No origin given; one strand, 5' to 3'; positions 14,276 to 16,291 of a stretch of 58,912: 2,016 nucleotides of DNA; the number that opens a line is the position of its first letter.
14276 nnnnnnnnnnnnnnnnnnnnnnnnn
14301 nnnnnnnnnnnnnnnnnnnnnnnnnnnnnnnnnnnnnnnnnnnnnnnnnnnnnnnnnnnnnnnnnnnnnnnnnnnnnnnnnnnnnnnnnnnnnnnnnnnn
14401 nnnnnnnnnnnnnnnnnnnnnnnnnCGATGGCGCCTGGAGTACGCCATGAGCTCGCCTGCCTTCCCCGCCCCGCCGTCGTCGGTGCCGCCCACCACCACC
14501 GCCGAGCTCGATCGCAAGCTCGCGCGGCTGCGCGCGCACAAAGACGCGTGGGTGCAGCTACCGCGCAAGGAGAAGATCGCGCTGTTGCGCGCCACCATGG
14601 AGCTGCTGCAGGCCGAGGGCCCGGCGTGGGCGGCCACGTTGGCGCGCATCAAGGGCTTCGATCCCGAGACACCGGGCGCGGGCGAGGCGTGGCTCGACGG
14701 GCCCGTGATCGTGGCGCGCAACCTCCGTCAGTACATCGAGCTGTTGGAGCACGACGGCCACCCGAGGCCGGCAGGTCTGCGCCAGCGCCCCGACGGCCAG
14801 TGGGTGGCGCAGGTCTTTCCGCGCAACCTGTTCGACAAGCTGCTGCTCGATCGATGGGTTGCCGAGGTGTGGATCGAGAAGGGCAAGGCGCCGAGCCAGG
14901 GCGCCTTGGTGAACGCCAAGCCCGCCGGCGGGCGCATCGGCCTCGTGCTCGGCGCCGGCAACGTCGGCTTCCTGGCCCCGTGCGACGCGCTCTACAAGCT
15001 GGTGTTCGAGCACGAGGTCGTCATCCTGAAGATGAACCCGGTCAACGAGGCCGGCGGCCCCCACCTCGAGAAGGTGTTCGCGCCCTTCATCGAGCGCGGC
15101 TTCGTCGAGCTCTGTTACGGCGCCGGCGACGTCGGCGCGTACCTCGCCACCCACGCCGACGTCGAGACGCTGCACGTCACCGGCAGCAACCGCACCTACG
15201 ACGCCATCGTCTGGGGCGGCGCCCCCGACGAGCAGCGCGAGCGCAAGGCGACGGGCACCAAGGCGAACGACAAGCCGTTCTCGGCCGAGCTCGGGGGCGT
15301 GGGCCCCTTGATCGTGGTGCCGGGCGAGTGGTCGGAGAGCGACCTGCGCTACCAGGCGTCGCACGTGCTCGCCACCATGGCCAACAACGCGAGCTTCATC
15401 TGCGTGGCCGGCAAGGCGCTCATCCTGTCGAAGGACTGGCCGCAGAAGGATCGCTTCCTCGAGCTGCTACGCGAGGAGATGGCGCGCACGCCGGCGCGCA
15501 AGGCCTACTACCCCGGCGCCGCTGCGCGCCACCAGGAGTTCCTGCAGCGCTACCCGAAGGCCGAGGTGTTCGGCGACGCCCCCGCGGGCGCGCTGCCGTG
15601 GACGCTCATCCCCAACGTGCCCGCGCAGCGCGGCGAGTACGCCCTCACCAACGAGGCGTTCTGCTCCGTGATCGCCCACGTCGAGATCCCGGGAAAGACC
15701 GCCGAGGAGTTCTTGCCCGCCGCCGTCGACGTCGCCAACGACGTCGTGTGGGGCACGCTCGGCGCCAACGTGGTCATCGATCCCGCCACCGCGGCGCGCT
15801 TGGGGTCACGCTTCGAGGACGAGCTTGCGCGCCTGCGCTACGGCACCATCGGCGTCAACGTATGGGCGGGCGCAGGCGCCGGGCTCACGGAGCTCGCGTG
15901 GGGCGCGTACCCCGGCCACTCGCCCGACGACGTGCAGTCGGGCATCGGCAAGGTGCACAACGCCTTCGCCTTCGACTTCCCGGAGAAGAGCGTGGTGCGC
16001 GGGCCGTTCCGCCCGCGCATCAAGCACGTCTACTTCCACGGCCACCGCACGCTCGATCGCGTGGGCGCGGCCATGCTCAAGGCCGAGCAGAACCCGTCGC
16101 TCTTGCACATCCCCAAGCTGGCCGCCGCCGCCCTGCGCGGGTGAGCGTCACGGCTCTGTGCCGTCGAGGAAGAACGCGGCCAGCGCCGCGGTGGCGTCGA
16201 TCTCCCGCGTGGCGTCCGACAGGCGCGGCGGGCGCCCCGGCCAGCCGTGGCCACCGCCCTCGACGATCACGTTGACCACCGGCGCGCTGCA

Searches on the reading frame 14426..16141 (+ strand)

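Call 22: search_protein_families(library=pfam, proteins=[window:14426-16141:+], max_evalue=0.001)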
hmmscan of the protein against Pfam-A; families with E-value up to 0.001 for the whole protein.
window:14426-16141:+ (572 aa): 1 family
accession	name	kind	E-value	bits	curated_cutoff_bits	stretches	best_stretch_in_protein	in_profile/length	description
PF00171.27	Aldedh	-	1.5e-10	40.7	23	1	222-356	181-297/461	Aldehyde dehydrogenase family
